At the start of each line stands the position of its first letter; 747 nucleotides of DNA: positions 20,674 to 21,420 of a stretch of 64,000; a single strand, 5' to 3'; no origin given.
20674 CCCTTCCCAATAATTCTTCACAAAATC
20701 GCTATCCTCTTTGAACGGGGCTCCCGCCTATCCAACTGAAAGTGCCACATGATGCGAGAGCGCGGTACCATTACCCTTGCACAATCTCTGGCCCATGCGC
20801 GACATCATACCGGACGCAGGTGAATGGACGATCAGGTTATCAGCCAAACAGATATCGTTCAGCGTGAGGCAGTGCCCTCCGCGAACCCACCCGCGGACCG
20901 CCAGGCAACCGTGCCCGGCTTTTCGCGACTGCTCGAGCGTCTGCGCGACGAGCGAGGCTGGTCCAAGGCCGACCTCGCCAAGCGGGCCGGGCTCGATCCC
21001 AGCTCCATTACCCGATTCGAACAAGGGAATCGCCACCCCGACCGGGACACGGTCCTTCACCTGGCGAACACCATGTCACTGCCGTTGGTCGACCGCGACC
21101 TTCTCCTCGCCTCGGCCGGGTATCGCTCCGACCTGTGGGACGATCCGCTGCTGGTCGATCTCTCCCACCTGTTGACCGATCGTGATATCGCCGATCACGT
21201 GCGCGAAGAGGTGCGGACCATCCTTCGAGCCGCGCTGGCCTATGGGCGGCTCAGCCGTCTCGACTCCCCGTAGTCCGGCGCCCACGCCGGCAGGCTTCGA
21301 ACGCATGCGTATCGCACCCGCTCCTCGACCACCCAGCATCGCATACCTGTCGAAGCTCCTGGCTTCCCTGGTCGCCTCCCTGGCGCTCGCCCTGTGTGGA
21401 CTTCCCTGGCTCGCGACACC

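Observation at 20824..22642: Secreted tandem-cupredoxin protein with one Gln-axial site and an unassignable C-terminal domain, paired with an XRE regulator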

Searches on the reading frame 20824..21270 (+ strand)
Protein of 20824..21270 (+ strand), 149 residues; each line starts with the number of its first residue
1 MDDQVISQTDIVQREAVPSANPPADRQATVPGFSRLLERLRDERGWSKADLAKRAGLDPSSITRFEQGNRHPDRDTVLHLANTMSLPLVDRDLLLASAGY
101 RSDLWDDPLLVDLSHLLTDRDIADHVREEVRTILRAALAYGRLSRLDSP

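Call 3: search_protein_families(library=pfam, proteins=[window:20824-21270:+], max_evalue=0.1)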
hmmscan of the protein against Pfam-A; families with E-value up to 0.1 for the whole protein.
window:20824-21270:+ (149 aa): 9 families
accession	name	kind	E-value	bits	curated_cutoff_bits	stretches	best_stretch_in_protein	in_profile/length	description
PF13560.12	HTH_31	-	1.9e-13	50.9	27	1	33-94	2-64/64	Helix-turn-helix domain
PF01381.28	HTH_3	-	7.8e-11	42.3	23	1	37-88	1-52/55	Helix-turn-helix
PF12844.13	HTH_19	-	2.9e-10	40.3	30.2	1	36-86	3-53/64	Helix-turn-helix domain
PF13443.12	HTH_26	-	3.7e-06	27.5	22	1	37-85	2-51/63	Cro/C1-type HTH DNA-binding domain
PF01047.28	MarR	-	0.027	14.8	24.6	1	35-64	7-36/59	MarR family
PF13744.12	HTH_37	-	0.041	14.1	27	1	35-69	21-55/80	Helix-turn-helix domain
PF13412.12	HTH_24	-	0.049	13.7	21.9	0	35-64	7-36/48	Winged helix-turn-helix DNA-binding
PF09339.16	HTH_IclR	-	0.06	13.6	22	0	35-64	7-37/52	IclR helix-turn-helix domain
PF13413.12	HTH_25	-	0.089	13.1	24.6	0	37-69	2-34/62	Helix-turn-helix domain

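Call 4: search_protein_families(library=ncbifam, proteins=[window:20824-21270:+], max_evalue=0.1)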
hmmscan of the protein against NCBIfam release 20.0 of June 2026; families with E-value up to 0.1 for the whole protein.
window:20824-21270:+ (149 aa): 12 families
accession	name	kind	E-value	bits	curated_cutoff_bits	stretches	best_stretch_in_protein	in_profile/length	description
NF041951.1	phage_RstR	subfamily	9.8e-08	32.2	80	1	33-103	3-70/108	RstR family transcriptional repressor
TIGR00270.2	TIGR00270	equivalog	7.5e-06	25.8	110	1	20-91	61-134/159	multiprotein bridging factor aMBF1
TIGR03070.1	couple_hipB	subfamily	9.3e-06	25.5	71.65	1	33-85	3-55/58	type II toxin-antitoxin system Y4mF family antitoxin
NF003162.0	PRK04140.1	equivalog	5.7e-05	22.3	263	1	35-91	129-185/317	transcriptional regulator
NF010465.0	PRK13890.1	equivalog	0.00016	21.8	96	1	38-89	11-62/121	conjugal transfer protein TrbA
TIGR03830.1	CxxCG_CxxCG_HTH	subfamily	0.00071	19.4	61.8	1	36-77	69-110/127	type II TA system antitoxin MqsA family protein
NF007271.0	PRK09726.1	equivalog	0.0032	17.4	79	1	37-77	17-54/88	type II toxin-antitoxin system antitoxin HipB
NF047948.1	male_kill_WMK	equivalog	0.0037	16.8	300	1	40-90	13-63/300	WO male-killing family protein Wmk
NF007408.0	PRK09943.1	equivalog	0.02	14.5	211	1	35-88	10-63/185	HTH-type transcriptional regulator PuuR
NF006015.0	PRK08154.1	subfamily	0.028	13.6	204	1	23-98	21-94/314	anaerobic benzoate catabolism transcriptional regulator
NF007257.0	PRK09706.1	subfamily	0.03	14.1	101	1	35-84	9-57/135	transcriptional repressor DicA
NF052239.1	antitox_spr1629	equivalog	0.064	12.3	335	1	37-84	7-54/377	spr1629 family repressor/antitoxin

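Call 50: search_solved_structures(query=A4, max_evalue=0.01, show_alignments=1)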
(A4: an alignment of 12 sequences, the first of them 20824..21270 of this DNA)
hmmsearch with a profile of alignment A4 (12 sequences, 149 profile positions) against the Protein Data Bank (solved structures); distinct sequences matched with E-value up to 0.01: 26.
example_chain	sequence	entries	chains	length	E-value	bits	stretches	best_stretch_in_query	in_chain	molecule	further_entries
8bny_A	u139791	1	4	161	8.7e-06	28.9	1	29-91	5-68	Immunity repressor protein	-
1y7y_A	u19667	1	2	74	9.6e-06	28.7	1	29-85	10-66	C.AhdI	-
4z5h_A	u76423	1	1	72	2.1e-05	27.6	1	31-89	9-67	Antitoxin HipB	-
7o81_AU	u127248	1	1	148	5.2e-05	26.3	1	8-92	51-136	EDF1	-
9b0q_CH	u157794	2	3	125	7.4e-05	25.8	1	8-92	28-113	Endothelial differentiation-related factor 1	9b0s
9p73_CH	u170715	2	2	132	8.2e-05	25.7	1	8-92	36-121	Endothelial differentiation-related factor 1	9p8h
9rpv_E4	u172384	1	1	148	0.0001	25.4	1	8-92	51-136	Endothelial differentiation-related factor 1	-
2b5a_A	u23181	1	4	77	0.00011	25.3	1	29-88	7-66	C.BclI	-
4yg4_A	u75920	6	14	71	0.00012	25.1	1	31-89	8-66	Antitoxin HipB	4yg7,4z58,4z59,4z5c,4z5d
5k98_B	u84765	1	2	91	0.00013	25.1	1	31-90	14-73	Antitoxin HipB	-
4yg1_A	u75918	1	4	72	0.00013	25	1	31-88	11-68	Antitoxin HipB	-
2wiu_B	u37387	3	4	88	0.00014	25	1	31-89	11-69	HTH-TYPE TRANSCRIPTIONAL REGULATOR HIPB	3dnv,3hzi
6zvh_i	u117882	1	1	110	0.00025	24.1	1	8-86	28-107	Endothelial differentiation-related factor 1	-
6af3_B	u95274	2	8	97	0.00031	23.8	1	27-83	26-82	HigA antitoxin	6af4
1x57_A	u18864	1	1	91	0.00043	23.4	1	27-92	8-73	Endothelial differentiation-related factor 1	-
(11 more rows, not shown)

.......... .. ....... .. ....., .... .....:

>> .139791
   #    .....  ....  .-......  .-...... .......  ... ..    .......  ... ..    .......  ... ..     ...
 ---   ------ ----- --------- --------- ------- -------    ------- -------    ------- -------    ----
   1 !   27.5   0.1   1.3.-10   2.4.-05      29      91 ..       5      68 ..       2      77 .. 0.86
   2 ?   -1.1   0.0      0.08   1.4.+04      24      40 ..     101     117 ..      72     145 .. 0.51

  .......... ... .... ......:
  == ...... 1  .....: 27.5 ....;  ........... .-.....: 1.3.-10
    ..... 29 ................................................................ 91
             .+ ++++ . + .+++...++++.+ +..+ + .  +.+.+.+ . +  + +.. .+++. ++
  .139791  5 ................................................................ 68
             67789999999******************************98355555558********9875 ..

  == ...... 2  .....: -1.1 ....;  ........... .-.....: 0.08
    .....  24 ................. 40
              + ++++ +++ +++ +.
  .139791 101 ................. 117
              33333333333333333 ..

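Call 78: find_related_loci(query=A4, collection=metagenome_contigs, flank=2500)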
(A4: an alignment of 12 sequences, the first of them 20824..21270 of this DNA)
Query A4 (149 aa) in metagenome_contigs; peptide patterns used: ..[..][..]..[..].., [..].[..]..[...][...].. (x = any residue, [..] = any of these).
540 stretches matched a pattern; 83 encode a relative of the query (tblastn E <= 1e-3); the best 80 are kept; 80 distinct loci.
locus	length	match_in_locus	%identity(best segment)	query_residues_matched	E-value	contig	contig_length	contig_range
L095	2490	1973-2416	70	1-148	1e-61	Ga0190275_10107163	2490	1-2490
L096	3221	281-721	64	1-148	2e-60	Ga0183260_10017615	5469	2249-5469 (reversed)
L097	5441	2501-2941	63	1-148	8e-60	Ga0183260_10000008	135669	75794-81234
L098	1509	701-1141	63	1-148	3e-62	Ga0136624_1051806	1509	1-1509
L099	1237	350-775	65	1-147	2e-62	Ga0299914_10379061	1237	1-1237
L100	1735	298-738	64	1-148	5e-61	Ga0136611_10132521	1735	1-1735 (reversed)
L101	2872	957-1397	64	1-148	3e-59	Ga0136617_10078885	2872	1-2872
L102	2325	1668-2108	62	1-148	7e-60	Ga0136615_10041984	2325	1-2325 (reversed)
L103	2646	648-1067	65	1-141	3e-57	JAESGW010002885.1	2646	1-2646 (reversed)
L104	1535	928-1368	61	1-148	2e-58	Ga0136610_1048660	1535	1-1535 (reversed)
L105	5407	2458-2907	62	1-149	3e-56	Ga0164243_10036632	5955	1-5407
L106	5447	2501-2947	60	1-148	2e-54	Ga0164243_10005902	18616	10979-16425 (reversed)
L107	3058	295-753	58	1-149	9e-54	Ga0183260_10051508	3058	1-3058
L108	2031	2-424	60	3-148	4e-54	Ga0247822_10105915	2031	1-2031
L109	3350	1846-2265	60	1-145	3e-53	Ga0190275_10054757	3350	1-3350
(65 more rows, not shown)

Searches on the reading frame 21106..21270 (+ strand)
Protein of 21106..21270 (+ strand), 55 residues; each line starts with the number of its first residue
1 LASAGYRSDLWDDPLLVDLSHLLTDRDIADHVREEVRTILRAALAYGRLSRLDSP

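Call 8: search_protein_families(library=pfam, proteins=[window:21106-21270:+], max_evalue=10)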
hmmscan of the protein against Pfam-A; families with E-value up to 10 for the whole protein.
window:21106-21270:+ (55 aa): 2 families
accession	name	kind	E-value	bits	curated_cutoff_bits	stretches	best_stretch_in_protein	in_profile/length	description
PF08044.16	DUF1707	-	0.04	14.4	27.6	1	29-50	4-25/53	DUF1707 SHOCT-like domain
PF16007.11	DUF4777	-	0.074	13.7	34.4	1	30-53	38-61/66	Domain of unknown function (DUF4777)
